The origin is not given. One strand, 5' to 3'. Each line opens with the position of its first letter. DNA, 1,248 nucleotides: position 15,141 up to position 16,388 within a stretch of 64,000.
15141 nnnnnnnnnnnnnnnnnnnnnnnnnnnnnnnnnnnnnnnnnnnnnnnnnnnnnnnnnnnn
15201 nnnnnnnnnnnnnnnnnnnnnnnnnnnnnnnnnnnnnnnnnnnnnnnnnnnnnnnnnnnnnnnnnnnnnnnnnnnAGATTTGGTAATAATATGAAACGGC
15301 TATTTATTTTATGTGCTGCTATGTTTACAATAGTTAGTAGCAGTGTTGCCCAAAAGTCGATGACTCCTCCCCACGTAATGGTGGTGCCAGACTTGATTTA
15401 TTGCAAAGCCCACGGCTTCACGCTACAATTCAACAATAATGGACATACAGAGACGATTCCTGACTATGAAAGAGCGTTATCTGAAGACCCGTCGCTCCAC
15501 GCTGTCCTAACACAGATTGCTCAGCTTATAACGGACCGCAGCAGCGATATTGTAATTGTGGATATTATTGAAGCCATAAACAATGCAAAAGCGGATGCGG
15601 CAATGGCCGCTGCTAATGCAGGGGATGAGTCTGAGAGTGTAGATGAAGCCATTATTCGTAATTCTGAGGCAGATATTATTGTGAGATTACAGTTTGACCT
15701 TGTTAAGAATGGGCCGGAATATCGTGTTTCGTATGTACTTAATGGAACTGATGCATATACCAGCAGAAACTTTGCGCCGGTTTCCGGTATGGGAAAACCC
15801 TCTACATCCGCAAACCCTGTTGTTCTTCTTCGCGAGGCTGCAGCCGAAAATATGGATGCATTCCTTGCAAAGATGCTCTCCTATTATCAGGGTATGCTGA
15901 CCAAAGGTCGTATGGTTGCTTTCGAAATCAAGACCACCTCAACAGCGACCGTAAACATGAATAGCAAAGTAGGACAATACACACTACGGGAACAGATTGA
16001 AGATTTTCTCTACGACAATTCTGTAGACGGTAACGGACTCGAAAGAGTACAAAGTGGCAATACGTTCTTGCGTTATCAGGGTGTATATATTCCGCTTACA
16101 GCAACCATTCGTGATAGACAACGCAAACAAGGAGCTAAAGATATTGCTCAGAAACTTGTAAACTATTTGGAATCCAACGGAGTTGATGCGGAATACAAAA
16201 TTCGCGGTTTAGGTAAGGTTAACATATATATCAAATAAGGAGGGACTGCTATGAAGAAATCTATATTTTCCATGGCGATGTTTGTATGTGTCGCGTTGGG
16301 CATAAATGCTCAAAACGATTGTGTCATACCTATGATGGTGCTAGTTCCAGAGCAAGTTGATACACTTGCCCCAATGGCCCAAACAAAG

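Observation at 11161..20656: AT-rich 9.5-kb island encoding only exported and outer-membrane proteins plus a duplicated HTH gene: candidate undescribed cell-envelope module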

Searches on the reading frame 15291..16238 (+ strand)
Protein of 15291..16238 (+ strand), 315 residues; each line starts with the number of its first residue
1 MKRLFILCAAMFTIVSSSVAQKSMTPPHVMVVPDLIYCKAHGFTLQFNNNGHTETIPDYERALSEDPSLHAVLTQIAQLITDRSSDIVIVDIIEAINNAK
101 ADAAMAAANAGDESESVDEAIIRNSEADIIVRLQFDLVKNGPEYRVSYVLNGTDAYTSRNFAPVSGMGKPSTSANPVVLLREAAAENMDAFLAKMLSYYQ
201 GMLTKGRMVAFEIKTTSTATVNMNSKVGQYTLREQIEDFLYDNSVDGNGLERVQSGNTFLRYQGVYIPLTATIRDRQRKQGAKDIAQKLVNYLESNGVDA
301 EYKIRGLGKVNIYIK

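Call 3: search_protein_families(library=pfam, max_evalue=0.1, proteins=[window:15291-16238:+])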
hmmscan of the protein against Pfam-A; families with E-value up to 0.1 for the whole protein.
window:15291-16238:+ (315 aa): 1 family
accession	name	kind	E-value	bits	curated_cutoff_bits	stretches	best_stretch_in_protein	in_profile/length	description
PF19672.4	DUF6175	-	4e-62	210.4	23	1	26-315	2-293/293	Family of unknown function (DUF6175)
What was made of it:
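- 15291..16238 (+): P5 (315 aa), DUF6175. It is the most conserved cassette protein and has the PqiC/PelC/CsgG/LptE/GNA1162-type alpha/beta fold. PF19672 E 4e-62 (call 3).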

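Call 4: search_protein_families(library=ncbifam, max_evalue=0.1, proteins=[window:15291-16238:+])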
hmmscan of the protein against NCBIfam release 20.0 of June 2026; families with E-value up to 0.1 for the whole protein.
window:15291-16238:+ (315 aa): 0 families

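Call 5: search_protein_families(library=padloc, max_evalue=0.1, proteins=[window:15291-16238:+])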
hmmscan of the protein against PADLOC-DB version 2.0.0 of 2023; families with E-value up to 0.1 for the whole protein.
window:15291-16238:+ (315 aa): 0 families

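Call 6: search_protein_families(library=phrogs, max_evalue=0.1, proteins=[window:15291-16238:+])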
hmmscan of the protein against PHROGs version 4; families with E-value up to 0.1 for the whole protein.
window:15291-16238:+ (315 aa): 1 family
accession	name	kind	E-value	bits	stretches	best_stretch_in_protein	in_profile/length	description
phrog_38148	-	unknown function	0.0039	18.5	1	284-312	5-33/67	-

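Call 13: find_encoding_contigs(protein=window:15291-16238:+, flank=10000, max_places=10)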
Protein window:15291-16238:+ (315 aa): 6 contigs read that carry it; 4 places shown.
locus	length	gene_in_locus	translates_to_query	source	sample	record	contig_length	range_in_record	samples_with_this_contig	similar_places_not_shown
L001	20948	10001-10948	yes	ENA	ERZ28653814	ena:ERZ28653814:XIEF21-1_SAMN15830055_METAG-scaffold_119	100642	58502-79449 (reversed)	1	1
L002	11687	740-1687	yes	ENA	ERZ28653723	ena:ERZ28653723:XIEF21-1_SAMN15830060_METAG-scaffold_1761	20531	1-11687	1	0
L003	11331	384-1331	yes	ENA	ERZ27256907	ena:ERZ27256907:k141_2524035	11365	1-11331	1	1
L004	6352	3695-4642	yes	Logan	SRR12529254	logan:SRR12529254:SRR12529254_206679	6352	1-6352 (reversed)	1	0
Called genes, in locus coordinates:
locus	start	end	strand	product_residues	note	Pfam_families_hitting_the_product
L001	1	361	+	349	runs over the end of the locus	PF00389:2-Hacid_dh, PF02826:2-Hacid_dh_C, PF11890:DUF3410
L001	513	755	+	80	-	PF00550:PP-binding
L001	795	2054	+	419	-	PF00109:ketoacyl-synt, PF00108:Thiolase_N (faint), PF02801:Ketoacyl-synt_C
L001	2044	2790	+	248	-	PF14622:Ribonucleas_3_3, PF22935:RM44_endonuclase (weak), PF00636:Ribonuclease_3, PF00035:dsrm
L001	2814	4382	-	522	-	PF00890:FAD_binding_2, PF01266:DAO (weak), PF07992:Pyr_redox_2 (faint), PF02910:Succ_DH_flav_C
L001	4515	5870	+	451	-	PF02113:Peptidase_S13, PF13354:Beta-lactamase2 (faint)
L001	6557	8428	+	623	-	-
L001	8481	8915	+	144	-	-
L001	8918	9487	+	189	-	-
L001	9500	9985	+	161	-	-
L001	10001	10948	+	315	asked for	PF19672:DUF6175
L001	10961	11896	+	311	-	-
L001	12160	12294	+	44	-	-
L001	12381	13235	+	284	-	PF13568:OMP_b-brl_2, PF13505:OMP_b-brl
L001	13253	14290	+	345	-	PF19190:BACON_2 (faint), PF13004:BACON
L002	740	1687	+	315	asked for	PF19672:DUF6175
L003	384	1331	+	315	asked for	PF19672:DUF6175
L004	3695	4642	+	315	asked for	PF19672:DUF6175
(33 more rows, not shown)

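Call 14: find_homologous_proteins(query=window:15291-16238:+, max_evalue=0.001)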
Query window:15291-16238:+ (315 aa): 342 proteins with E <= 0.001 among 3633 candidates; the best 120 are listed.
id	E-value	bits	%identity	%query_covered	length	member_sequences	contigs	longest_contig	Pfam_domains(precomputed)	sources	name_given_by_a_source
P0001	4.7e-195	664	97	100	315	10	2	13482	PF19672.5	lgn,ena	-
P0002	7.3e-189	644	93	100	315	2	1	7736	PF19672.5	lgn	-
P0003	8.2e-189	644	93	100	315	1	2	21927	PF19672.5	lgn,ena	-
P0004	1.0e-188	644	93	100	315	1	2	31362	PF19672.5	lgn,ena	-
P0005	1.1e-188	643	93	100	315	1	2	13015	PF19672.5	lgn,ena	-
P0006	9.7e-188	640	92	100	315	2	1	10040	PF19672.5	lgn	-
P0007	4.3e-187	638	92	100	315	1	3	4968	PF19672.5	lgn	-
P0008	1.2e-186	637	92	100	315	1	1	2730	PF19672.5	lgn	-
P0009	7.2e-183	624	94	97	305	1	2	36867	PF19672.5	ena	-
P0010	6.8e-175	598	85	100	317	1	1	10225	PF19672.5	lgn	-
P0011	1.4e-174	597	86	100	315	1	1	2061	PF19672.5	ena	-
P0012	1.5e-174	597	85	100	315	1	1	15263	PF19672.5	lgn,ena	-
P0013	1.8e-174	597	86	100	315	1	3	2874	PF19672.5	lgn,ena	-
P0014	5.5e-174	595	85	100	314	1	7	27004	PF19672.5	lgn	-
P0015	6.5e-174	595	86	100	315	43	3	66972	PF19672.5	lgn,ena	-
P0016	7.5e-174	595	85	100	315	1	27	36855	PF19672.5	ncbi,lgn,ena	-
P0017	7.8e-174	595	85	100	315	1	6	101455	PF19672.5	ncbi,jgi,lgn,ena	-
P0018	7.8e-174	595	85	100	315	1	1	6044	PF19672.5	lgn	-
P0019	8.8e-174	595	85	100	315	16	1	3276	PF19672.5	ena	-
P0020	9.0e-174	595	85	100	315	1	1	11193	PF19672.5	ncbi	-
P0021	1.2e-173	594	84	100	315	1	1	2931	PF19672.5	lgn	-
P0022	1.4e-173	594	85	100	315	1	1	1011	PF19672.5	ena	-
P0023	1.6e-173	594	84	100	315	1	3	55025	PF19672.5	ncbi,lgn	-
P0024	2.3e-173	593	86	100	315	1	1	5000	PF19672.5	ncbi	-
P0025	2.8e-173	593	85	100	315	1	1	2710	PF19672.5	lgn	-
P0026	3.1e-173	593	86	100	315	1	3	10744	PF19672.5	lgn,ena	-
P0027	4.2e-173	592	85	100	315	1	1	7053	PF19672.5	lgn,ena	-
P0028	7.9e-173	591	83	100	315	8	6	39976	PF19672.5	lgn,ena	-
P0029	7.0e-172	588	85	100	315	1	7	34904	PF19672.5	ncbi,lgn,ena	-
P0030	1.9e-171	587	84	100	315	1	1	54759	PF19672.5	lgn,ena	-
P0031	2.4e-171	587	88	96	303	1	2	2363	PF19672.5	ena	-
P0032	3.3e-171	586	84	100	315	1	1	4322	PF19672.5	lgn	-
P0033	7.6e-171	585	84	100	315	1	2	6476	PF19672.5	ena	-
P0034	8.9e-171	585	82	100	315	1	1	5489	PF19672.5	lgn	-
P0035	2.7e-170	583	85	100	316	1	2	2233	PF19672.5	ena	-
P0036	3.1e-170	583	84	100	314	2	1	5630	PF19672.5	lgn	-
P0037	1.4e-169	581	84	98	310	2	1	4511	PF19672.5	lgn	-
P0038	2.9e-169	580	87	96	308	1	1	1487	PF19672.5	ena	-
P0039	3.1e-169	580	83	100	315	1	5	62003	PF19672.5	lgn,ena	-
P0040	3.7e-169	579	82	100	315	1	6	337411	PF19672.5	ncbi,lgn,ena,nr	ncbi:MAG: hypothetical protein J6W52_04805 [Bacteroidaceae bacterium]|nr:hypothetical protein [Bacte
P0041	7.9e-169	578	90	93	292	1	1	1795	PF19672.5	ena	-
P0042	2.3e-168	577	83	100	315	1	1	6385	PF19672.5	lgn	-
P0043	2.8e-168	577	84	100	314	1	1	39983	PF19672.5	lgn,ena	-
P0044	5.1e-168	576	82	100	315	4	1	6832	PF19672.5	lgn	-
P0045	1.5e-167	574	83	100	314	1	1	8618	PF19672.5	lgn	-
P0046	4.9e-167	572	82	100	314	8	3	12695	PF19672.5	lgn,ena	-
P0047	8.0e-167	572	82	100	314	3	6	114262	PF19672.5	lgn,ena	-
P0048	8.0e-167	572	82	100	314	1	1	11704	PF19672.5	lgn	-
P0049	8.1e-167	572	81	100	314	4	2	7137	PF19672.5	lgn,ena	-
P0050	1.3e-166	571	83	100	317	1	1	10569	PF19672.5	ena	-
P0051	1.4e-166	571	81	100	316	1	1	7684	PF19672.5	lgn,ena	-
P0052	2.7e-166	570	82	100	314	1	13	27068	PF19672.5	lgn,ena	-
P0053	3.5e-166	570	82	100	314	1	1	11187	PF19672.5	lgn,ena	-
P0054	4.0e-166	569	80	100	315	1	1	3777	PF19672.5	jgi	-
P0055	6.7e-166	569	84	97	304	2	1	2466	PF19672.5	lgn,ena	-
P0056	1.1e-165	568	79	100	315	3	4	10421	PF19672.5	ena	-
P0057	1.9e-165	567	80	100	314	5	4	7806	PF19672.5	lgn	-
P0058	2.0e-165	567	79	100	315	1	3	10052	PF19672.5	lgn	-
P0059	2.1e-165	567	81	100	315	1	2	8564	PF19672.5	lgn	-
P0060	2.7e-165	567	81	100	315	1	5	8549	PF19672.5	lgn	-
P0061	3.0e-165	567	80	100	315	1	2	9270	PF19672.5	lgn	-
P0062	3.0e-165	567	81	100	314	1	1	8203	PF19672.5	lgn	-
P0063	3.9e-165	566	81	100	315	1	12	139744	PF19672.5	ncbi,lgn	-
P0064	5.0e-165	566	83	100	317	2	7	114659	PF19672.5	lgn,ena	-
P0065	5.8e-165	566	80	100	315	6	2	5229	PF19672.5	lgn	-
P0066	7.8e-165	565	80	100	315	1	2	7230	PF19672.5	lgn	-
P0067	1.2e-164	565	83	98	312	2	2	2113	PF19672.5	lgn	-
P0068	1.2e-164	565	79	100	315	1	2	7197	PF19672.5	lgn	-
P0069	4.5e-164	563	82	100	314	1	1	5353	PF19672.5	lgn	-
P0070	5.5e-164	562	80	100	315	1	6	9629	PF19672.5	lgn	-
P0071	6.6e-164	562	81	100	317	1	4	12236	PF19672.5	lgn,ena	-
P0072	7.3e-164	562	80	100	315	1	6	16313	PF19672.5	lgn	-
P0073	8.1e-164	562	81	98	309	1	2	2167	PF19672.5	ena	-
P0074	9.1e-164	562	79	100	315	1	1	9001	PF19672.5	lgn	-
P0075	1.0e-163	562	80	100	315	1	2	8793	PF19672.5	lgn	-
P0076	1.4e-163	561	79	100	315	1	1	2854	PF19672.5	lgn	-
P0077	1.7e-163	561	79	100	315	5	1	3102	PF19672.5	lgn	-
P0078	1.8e-163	561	86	95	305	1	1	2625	PF19672.5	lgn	-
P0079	1.9e-163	561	80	100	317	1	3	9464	PF19672.5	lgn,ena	-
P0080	2.0e-163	561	80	100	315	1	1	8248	PF19672.5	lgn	-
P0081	3.7e-163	560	79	100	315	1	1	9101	PF19672.5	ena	-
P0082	6.1e-163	559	81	100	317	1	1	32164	PF19672.5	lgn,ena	-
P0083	6.4e-163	559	82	100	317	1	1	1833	PF19672.5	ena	-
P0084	7.0e-163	559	79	100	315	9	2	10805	PF19672.5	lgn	-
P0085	7.5e-163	559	80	100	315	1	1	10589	PF19672.5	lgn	-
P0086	9.3e-163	558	85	94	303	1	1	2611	PF19672.5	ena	-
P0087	1.3e-162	558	79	100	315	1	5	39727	PF19672.5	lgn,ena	-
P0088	2.8e-162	557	79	100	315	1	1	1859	PF19672.5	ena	-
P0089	8.8e-162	555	81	100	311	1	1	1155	PF19672.5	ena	-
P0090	2.3e-161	554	79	100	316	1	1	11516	PF19672.5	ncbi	-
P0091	7.1e-161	552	78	100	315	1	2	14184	PF19672.5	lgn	-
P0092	9.7e-161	552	79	100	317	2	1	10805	PF19672.5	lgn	-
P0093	1.2e-160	552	78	100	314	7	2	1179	PF19672.5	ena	-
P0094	3.1e-160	550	79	100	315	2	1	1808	PF19672.5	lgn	-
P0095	8.5e-160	549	77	100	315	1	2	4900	PF19672.5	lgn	-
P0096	1.0e-159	548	76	100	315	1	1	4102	PF19672.5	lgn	-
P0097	1.3e-159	548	77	100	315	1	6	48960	PF19672.5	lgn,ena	-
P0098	2.2e-159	547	78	100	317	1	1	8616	PF19672.5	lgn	-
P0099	4.6e-159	546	77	100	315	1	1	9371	PF19672.5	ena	-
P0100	5.3e-159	546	77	100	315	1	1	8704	PF19672.5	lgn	-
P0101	5.4e-159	546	77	100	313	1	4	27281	PF19672.5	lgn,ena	-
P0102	5.6e-159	546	77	100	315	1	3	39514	PF19672.5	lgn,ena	-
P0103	6.0e-159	546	77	100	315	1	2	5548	PF19672.5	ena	-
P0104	7.0e-159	546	77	99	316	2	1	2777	PF19672.5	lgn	-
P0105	7.7e-159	546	79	100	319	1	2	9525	PF19672.5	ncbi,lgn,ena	-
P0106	1.2e-158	545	77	100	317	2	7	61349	PF19672.5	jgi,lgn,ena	-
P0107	1.6e-158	545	78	100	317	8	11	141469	PF19672.5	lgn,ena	-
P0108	3.5e-158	543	77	100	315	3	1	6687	PF19672.5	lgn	-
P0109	5.2e-158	543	76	100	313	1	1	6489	PF19672.5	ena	-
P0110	1.3e-157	542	77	100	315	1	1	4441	PF19672.5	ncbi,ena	-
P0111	1.4e-157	541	78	97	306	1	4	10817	PF19672.5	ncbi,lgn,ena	-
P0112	1.5e-157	541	78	100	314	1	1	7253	PF19672.5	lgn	-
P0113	1.8e-157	541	78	99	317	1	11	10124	PF19672.5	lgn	-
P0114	1.9e-157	541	76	100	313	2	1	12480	PF19672.5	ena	-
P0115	2.0e-157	541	78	97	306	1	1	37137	PF19672.5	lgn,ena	-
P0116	5.9e-157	539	76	100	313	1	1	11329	PF19672.5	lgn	-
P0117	6.2e-157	539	78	97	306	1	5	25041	PF19672.5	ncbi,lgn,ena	-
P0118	7.8e-157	539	76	100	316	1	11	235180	PF19672.5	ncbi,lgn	-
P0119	8.2e-157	539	79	98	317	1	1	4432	PF19672.5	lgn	-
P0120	1.1e-156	539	76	100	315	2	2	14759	PF19672.5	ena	-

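Call 16: find_encoding_contigs(protein=P0040, flank=10000, max_places=3)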
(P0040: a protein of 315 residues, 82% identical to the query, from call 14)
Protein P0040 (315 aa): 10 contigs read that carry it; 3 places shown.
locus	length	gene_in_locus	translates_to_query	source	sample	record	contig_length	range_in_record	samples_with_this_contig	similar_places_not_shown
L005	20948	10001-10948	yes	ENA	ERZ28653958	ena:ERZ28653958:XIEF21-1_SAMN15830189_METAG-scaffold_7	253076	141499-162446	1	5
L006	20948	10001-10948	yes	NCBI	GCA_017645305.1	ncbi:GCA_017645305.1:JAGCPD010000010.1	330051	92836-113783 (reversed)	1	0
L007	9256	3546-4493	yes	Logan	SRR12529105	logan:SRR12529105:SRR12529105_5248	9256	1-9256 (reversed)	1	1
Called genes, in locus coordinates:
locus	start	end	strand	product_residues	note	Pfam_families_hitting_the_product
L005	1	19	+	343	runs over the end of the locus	-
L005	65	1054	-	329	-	PF02775:TPP_enzyme_C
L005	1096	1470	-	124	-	PF05635:23S_rRNA_IVP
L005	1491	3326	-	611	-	PF01558:POR, PF01855:POR_N, PF02780:Transketolase_C (weak), PF17147:PFOR_II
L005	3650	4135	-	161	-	-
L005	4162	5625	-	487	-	PF16227:DUF4886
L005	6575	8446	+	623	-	-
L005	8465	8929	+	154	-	-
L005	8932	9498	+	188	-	-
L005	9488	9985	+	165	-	-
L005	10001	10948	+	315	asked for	PF19672:DUF6175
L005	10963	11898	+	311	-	-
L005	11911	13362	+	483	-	-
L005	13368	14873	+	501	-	-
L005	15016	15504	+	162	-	-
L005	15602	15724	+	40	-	-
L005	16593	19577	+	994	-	PF00133:tRNA-synt_1, PF09334:tRNA-synt_1g, PF13603:tRNA-synt_1_2, PF00133:tRNA-synt_1 (weak), PF08264:Anticodon_1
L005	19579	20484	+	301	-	PF02588:YitT_membrane, PF10035:DUF2179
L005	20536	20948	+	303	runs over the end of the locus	PF02588:YitT_membrane, PF10035:DUF2179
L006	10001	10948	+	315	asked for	PF19672:DUF6175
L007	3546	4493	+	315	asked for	PF19672:DUF6175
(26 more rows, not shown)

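Call 17: find_encoding_contigs(protein=P0118, flank=10000, max_places=3)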
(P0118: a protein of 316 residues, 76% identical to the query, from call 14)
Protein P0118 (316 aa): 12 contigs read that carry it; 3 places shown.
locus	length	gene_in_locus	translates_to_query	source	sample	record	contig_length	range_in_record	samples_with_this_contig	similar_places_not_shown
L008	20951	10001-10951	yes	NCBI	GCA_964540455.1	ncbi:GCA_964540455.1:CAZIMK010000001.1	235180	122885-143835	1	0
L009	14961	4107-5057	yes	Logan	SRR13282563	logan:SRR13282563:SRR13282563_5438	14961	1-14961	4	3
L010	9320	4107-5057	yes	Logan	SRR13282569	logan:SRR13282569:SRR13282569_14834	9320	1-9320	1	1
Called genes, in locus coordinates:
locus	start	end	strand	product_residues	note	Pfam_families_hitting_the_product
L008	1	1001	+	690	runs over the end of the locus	PF00657:Lipase_GDSL, PF13472:Lipase_GDSL_2, PF03629:SASA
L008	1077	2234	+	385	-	PF01103:Omp85 (weak)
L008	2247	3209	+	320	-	PF13201:PCMD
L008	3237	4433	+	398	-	PF00278:Orn_DAP_Arg_deC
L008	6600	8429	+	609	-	-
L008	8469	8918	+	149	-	-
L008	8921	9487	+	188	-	-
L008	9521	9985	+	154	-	-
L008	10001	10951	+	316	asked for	PF19672:DUF6175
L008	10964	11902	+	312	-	-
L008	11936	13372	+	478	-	-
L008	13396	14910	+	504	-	-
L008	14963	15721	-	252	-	PF01553:Acyltransferase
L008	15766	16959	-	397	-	PF28548:4TM_phosphoesterase, PF00149:Metallophos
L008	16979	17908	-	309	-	PF02965:Met_synt_B12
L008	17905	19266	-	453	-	PF01979:Amidohydro_1, PF07969:Amidohydro_3 (faint), PF12890:DHOase (faint)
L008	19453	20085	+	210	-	-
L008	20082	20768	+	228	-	PF00702:Hydrolase, PF12710:HAD, PF13419:HAD_2, PF13242:Hydrolase_like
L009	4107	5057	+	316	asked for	PF19672:DUF6175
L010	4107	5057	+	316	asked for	PF19672:DUF6175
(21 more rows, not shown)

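Call 25: find_related_loci(query=A1, collection=genome_contigs, flank=10000)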
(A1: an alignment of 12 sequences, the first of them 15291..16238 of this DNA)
Query A1 (315 aa) in genome_contigs; peptide patterns used: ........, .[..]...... (x = any residue, [..] = any of these).
156 stretches matched a pattern; 26 encode a relative of the query (tblastn E <= 1e-3); 26 distinct loci.
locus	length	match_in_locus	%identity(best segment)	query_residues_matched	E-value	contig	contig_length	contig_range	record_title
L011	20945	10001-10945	83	1-315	0e+0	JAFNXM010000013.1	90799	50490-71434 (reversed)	MAG: Bacteroidaceae bacterium isolate RGIG212 Dairy_cattle_Cecum-5__c250369, whole genome shotgun sequence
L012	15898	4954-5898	85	1-315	4e-177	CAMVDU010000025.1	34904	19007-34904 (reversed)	MAG TPA_asm: uncultured Prevotellaceae bacterium isolate SRR8387719_bin.11_metaWRAP_v1.3_MAG genome assembly, contig: ER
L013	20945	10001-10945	82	1-315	7e-171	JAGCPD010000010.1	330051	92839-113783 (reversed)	MAG: Bacteroidaceae bacterium isolate RGIG9995 Yak_Reticulum-4__c53, whole genome shotgun sequence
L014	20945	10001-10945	81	1-315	3e-168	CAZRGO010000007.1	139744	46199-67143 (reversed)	MAG TPA_asm: uncultured Prevotella sp. isolate SRP199465_co1_378 genome assembly, contig: NODE_121_length_139744_cov_79.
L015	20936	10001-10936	76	4-315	3e-167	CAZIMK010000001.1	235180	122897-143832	MAG TPA_asm: uncultured Paraprevotella sp. isolate SRP199465_co1_373 genome assembly, contig: NODE_31_length_235180_cov_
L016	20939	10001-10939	77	1-315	8e-162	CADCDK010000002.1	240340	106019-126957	MAG: uncultured Prevotellaceae bacterium isolate RUG14547 genome assembly, contig: RUG14547_asm_2, whole genome shotgun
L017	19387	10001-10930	74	3-315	1e-161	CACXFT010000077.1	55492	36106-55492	MAG: uncultured Prevotellaceae bacterium isolate RUG11225 genome assembly, contig: RUG11225_asm_77, whole genome shotgun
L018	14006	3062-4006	77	1-315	3e-161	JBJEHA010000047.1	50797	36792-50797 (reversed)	MAG: Prevotella sp. isolate SARD13_bin.030 NODE_324_length_50797_cov_18.239190, whole genome shotgun sequence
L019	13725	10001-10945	77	1-315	5e-161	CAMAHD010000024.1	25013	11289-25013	MAG: uncultured Prevotella sp. isolate SRR5665903_bin.37_metaWRAP_v1.3_MAG genome assembly, contig: ERZ11448883.2146, wh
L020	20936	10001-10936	75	4-315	2e-160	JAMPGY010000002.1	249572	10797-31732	MAG: Clostridium sp. isolate NALB_7961_31 Scaffold_#2__SCF_002__249549_bp, whole genome shotgun sequence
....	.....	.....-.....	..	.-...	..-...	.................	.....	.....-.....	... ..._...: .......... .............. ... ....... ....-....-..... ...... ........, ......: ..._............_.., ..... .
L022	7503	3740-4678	76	3-314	6e-157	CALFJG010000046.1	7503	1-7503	MAG TPA_asm: uncultured Prevotellaceae bacterium isolate ERR1278105_bin.54_CONCOCT_v1.1_MAG genome assembly, contig: ERZ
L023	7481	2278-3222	76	1-315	2e-155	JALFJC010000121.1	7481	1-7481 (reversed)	MAG: Bacteroidales bacterium isolate SUG727 k141_237121, whole genome shotgun sequence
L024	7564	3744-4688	76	1-315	2e-155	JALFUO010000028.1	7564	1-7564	MAG: Bacteroidales bacterium isolate SUG1025 k141_174563, whole genome shotgun sequence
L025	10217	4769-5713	76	1-315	9e-155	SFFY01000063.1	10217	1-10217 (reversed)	MAG: Bacteroidales bacterium isolate W0P44.023 Contig2681, whole genome shotgun sequence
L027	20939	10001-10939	66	3-315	4e-146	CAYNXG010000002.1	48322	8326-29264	MAG TPA_asm: uncultured Bacteroides sp. isolate SRP287540_co2_220 genome assembly, contig: NODE_625_length_48322_cov_12.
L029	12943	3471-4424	66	1-315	9e-145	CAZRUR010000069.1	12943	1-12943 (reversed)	MAG TPA_asm: uncultured Sangeribacter sp. isolate SRP222994_co1_547 genome assembly, contig: NODE_10204_length_12943_cov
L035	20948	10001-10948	60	1-315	1e-127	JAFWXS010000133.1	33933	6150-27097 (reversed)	MAG: Bacteroidaceae bacterium isolate RGIG6166 Sheep_Rectum-1__c973624, whole genome shotgun sequence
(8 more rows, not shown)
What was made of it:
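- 15291..16238 (+): 60-85% identity across 26 species (call 25).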
